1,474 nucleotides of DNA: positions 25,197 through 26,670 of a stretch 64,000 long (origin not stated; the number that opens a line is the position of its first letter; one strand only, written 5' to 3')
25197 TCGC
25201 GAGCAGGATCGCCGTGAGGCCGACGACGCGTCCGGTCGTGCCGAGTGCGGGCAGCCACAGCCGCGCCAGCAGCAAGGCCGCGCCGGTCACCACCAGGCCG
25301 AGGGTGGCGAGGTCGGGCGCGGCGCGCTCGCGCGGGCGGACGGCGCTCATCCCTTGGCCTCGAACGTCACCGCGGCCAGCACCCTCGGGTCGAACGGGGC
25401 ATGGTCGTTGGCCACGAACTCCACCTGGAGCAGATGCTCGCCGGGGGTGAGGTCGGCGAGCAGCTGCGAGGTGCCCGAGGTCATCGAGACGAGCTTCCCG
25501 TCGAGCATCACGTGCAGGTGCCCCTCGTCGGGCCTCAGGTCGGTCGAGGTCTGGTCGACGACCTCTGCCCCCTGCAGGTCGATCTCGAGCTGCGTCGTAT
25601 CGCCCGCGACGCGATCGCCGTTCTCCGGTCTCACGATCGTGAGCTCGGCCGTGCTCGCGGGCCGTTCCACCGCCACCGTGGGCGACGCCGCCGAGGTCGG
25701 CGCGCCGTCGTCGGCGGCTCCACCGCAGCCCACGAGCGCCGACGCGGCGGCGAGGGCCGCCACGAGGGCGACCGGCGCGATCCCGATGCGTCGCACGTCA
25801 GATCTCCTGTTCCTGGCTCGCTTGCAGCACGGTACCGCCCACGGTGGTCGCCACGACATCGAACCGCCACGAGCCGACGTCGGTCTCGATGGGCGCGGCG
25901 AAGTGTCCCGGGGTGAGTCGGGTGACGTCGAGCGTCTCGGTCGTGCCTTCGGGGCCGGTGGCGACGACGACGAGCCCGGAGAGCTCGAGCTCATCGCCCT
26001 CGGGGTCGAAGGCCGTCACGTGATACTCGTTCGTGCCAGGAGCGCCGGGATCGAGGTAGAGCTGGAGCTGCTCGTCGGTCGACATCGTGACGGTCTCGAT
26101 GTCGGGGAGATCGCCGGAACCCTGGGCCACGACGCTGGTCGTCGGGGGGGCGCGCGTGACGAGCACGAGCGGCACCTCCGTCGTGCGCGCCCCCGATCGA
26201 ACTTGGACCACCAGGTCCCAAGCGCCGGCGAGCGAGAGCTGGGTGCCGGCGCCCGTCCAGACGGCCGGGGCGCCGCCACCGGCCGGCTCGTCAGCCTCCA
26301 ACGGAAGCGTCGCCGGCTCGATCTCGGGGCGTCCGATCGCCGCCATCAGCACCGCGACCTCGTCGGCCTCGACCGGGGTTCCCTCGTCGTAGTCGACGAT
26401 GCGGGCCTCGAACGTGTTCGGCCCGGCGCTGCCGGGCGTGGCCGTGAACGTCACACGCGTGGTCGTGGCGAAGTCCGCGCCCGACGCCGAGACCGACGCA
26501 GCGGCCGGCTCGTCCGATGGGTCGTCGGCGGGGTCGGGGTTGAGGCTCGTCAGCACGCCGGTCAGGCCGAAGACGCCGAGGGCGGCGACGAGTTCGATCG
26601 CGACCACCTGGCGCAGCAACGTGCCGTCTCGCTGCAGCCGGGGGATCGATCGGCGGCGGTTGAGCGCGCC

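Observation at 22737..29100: Seven-gene, overlap-coupled minus-strand operon around a CopC-CopD fusion with two paralogous His-rich secreted proteins, a CPBP protease and an orphan LivK-like binding protein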

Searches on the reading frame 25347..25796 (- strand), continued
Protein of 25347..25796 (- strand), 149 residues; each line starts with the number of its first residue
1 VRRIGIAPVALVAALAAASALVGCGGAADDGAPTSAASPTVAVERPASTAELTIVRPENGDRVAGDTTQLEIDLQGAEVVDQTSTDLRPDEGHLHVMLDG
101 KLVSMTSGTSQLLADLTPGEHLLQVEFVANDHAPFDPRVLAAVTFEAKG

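Call 67: find_encoding_contigs(protein=P0376, flank=8000, max_places=2)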
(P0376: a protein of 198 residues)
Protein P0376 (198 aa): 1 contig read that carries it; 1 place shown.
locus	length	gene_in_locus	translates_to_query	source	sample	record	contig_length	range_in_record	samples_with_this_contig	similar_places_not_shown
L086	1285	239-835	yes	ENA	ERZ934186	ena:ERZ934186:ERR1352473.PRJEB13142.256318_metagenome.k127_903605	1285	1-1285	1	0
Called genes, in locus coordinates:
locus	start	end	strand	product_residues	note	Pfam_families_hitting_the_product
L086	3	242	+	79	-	?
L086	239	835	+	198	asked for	-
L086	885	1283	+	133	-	?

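Call 71: find_encoding_contigs(protein=P0314, flank=8000, max_places=2)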
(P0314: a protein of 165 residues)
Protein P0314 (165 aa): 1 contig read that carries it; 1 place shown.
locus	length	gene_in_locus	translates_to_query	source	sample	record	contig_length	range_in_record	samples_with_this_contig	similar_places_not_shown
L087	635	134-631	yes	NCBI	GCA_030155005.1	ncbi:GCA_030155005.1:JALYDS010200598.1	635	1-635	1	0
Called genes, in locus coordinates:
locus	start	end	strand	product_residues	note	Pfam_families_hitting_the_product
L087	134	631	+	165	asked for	PF14347:DUF4399 (weak)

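Call 72: find_encoding_contigs(protein=P0281, flank=8000, max_places=2)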
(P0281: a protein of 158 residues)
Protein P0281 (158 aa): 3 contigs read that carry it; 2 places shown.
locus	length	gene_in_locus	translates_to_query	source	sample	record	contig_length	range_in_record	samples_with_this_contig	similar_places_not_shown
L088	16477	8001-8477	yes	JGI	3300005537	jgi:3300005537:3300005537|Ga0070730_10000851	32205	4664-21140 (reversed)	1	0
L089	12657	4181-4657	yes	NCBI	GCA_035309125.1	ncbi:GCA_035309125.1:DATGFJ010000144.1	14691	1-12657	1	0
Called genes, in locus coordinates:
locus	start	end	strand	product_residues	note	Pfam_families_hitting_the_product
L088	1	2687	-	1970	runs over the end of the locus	PF13185:GAF_2, PF01590:GAF, PF13185:GAF_2, PF13185:GAF_2, PF01590:GAF, PF13185:GAF_2, PF13185:GAF_2, PF01590:GAF, +16 more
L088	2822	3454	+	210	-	PF00174:Oxidored_molyb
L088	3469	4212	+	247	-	PF00970:FAD_binding_6, PF00175:NAD_binding_1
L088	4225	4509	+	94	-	PF20120:DUF6510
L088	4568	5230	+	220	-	-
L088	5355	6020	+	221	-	-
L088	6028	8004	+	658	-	PF04234:CopC, PF05425:CopD, PF05751:FixH (faint), PF13115:YtkA (faint)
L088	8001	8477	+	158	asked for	-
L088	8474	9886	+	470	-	PF13433:Peripla_BP_5 (faint), PF13458:Peripla_BP_6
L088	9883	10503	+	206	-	PF02517:Rce1-like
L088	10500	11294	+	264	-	-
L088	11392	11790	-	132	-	PF16320:Ribosomal_L12_N, PF00542:Ribosomal_L12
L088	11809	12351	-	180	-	PF00466:Ribosomal_L10, PF27436:RL10_C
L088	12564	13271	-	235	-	PF00687:Ribosomal_L1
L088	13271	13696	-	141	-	PF03946:Ribosomal_L11_N, PF00298:Ribosomal_L11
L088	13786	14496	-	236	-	PF02357:NusG, PF00467:KOW (weak)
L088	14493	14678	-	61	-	PF00584:SecE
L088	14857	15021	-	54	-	PF00471:Ribosomal_L33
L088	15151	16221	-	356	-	-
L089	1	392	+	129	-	PF00175:NAD_binding_1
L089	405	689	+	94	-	PF20120:DUF6510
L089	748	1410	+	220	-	-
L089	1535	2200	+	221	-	-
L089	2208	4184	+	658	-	PF04234:CopC, PF05425:CopD, PF05751:FixH (faint), PF13115:YtkA (faint)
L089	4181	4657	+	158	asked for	-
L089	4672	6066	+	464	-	PF13433:Peripla_BP_5 (faint), PF13458:Peripla_BP_6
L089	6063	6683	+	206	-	PF02517:Rce1-like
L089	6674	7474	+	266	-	-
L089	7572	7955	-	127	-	PF16320:Ribosomal_L12_N, PF00542:Ribosomal_L12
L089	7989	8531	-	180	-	PF00466:Ribosomal_L10, PF27436:RL10_C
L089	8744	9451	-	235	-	PF00687:Ribosomal_L1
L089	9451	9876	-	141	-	PF03946:Ribosomal_L11_N, PF00298:Ribosomal_L11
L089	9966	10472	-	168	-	PF02357:NusG, PF00467:KOW (weak)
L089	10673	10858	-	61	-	PF00584:SecE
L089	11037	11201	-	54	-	PF00471:Ribosomal_L33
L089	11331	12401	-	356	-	-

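Call 73: find_encoding_contigs(protein=P0241, flank=8000, max_places=2)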
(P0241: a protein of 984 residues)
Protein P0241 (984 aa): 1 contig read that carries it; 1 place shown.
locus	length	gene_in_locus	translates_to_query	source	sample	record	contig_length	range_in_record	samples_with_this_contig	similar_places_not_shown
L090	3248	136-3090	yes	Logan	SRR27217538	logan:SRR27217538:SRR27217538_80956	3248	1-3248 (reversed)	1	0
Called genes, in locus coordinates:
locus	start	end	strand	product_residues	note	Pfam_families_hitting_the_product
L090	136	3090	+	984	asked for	PF19625:DUF6130 (faint), PF14347:DUF4399 (faint), PF22091:DUF6941 (faint), PF22433:MtxA_IG-like (faint), PF11008:DUF2846 (faint)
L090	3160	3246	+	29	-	?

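Call 75: find_related_loci(query=A4, collection=metagenome_contigs, flank=9000)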
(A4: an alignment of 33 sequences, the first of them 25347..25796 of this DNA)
Query A4 (149 aa) in metagenome_contigs; peptide patterns used: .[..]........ (x = any residue, [..] = any of these).
600 stretches matched a pattern (row limit reached: there are more); 585 encode a relative of the query (tblastn E <= 1e-3); the best 80 are kept; 80 distinct loci.
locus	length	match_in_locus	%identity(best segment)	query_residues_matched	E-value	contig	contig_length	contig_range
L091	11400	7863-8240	83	20-146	5e-66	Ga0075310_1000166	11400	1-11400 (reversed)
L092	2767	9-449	73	2-148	1e-65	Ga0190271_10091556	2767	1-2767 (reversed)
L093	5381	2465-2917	74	2-149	2e-65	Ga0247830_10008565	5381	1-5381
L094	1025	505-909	79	13-146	1e-68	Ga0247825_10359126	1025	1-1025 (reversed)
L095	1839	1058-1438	81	24-148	1e-64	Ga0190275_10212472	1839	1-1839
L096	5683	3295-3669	77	24-148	5e-61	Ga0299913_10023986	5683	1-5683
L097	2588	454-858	71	10-148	2e-58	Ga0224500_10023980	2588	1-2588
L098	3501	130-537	75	12-148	2e-56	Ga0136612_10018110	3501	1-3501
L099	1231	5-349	75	34-148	8e-57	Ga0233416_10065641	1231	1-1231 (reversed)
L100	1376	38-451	57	11-148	2e-49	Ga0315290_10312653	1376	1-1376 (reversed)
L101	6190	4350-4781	52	2-148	9e-48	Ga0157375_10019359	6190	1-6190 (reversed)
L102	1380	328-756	54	2-148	2e-49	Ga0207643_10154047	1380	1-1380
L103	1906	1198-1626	54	2-148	2e-48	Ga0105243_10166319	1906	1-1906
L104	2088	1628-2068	52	2-148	2e-45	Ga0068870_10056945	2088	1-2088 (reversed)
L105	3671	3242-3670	57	2-145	6e-45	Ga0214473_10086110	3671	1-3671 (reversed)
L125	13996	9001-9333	59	38-148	5e-40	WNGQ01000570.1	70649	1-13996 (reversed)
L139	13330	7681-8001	56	40-146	3e-38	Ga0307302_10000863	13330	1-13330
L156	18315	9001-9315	56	44-148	3e-37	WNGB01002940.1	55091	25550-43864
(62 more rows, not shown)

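Call 78: search_protein_families(library=pfam, proteins=[L156:279-995:-, L156:1017-2102:-, L156:2216-2671:+, L156:2700-2981:-, L156:3063-4196:-, L156:4308-6128:+, L156:6224-6838:+, L125:4104-5336:+, L125:2624-3631:-, L125:1908-2627:-], max_evalue=0.001)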
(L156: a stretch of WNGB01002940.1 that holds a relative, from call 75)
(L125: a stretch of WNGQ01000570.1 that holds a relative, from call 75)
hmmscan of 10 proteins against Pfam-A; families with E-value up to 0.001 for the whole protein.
L156:279-995:- (238 aa): 2 families
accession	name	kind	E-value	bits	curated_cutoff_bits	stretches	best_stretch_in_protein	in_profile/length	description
PF13462.12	Thioredoxin_4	-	6.4e-28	98.5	23.2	1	70-231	7-164/165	Thioredoxin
PF01323.26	DSBA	-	3.4e-07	30.7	25.6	1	108-221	70-179/191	DSBA-like thioredoxin domain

L156:1017-2102:- (361 aa): 1 family
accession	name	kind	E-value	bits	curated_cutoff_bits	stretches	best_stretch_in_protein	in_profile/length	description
PF09678.15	Caa3_CtaG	-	1.5e-81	273.8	27.7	1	66-301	1-235/237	Cytochrome c oxidase caa3 assembly factor (Caa3_CtaG)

L156:2216-2671:+ (151 aa): 1 family
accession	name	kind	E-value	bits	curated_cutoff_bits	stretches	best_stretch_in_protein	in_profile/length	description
PF01475.25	FUR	-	6.6e-21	75.1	23.1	1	14-124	1-113/121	Ferric uptake regulator family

L156:2700-2981:- (93 aa): 1 family
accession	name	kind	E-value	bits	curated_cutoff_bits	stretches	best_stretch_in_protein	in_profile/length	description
PF02583.22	Trns_repr_metal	-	5.6e-31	107.2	22.8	1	8-88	2-77/78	Metal-sensitive transcriptional repressor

L156:3063-4196:- (377 aa): 1 family
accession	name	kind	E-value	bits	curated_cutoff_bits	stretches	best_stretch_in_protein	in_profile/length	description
PF03824.22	NicO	-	3.3e-89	299.5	27.7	1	72-358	3-286/287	High-affinity nickel-transport protein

L156:4308-6128:+ (606 aa): 1 family
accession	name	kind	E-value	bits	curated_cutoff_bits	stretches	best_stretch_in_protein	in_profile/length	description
PF01425.27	Amidase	-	1.5e-92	311.5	27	1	94-543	2-444/445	Amidase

L156:6224-6838:+ (204 aa): 0 families

L125:4104-5336:+ (410 aa): 1 family
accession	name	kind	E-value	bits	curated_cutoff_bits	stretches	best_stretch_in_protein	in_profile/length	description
PF00067.27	p450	-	7.3e-34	117.8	22.8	2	286-397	327-451/462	Cytochrome P450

L125:2624-3631:- (335 aa): 1 family
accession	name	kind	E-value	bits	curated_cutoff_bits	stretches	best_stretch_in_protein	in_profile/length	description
PF09678.15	Caa3_CtaG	-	7.9e-82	274.6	27.7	1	57-293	1-236/237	Cytochrome c oxidase caa3 assembly factor (Caa3_CtaG)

L125:1908-2627:- (239 aa): 2 families
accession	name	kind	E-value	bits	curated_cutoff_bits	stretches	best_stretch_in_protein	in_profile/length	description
PF13462.12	Thioredoxin_4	-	1e-26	94.5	23.2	1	69-234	7-164/165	Thioredoxin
PF01323.26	DSBA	-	1.1e-10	42.1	25.6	1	79-222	2-179/191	DSBA-like thioredoxin domain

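Call 80: search_protein_families(library=pfam, alignment_id=A4, max_evalue=0.001)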
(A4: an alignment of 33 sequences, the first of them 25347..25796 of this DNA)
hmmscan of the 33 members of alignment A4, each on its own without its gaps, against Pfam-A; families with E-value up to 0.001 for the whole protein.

A. member 1, window:25347-25796:- (149 aa): 3 families
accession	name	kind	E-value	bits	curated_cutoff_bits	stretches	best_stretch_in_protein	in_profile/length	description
PF14347.11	DUF4399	-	1.2e-05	26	28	1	90-141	19-83/91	Domain of unknown function (DUF4399)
PF19625.5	DUF6130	-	0.00023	21.4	23.7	1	13-132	8-130/153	Family of unknown function (DUF6130)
PF06832.18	BiPBP_C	-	0.00028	21.1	26.8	0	46-125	6-78/90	Penicillin-Binding Protein C-terminus Family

B. families by the number of members that match (of 33 scanned): 4 families
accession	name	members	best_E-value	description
PF14347.11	DUF4399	22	2.2e-14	Domain of unknown function (DUF4399)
PF17957.7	Big_7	1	4e-05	Bacterial Ig domain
PF19625.5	DUF6130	1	0.00023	Family of unknown function (DUF6130)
PF06832.18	BiPBP_C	1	0.00028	Penicillin-Binding Protein C-terminus Family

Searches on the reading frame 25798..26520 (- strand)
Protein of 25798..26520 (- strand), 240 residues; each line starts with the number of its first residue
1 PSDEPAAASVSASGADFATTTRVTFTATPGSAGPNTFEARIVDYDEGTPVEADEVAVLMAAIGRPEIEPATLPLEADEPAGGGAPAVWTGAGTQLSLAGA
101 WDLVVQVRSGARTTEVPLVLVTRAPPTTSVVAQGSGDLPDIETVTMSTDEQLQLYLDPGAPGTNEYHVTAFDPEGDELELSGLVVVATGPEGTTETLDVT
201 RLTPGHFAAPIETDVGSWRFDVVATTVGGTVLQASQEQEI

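Call 29: search_protein_families(library=pfam, proteins=[window:25798-26520:-], max_evalue=10)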
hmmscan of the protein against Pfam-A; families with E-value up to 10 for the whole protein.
window:25798-26520:- (240 aa): 1 family
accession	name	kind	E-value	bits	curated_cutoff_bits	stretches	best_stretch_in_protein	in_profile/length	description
PF17963.7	Big_9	-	0.33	12.3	23.6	1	129-176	38-80/89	Bacterial Ig domain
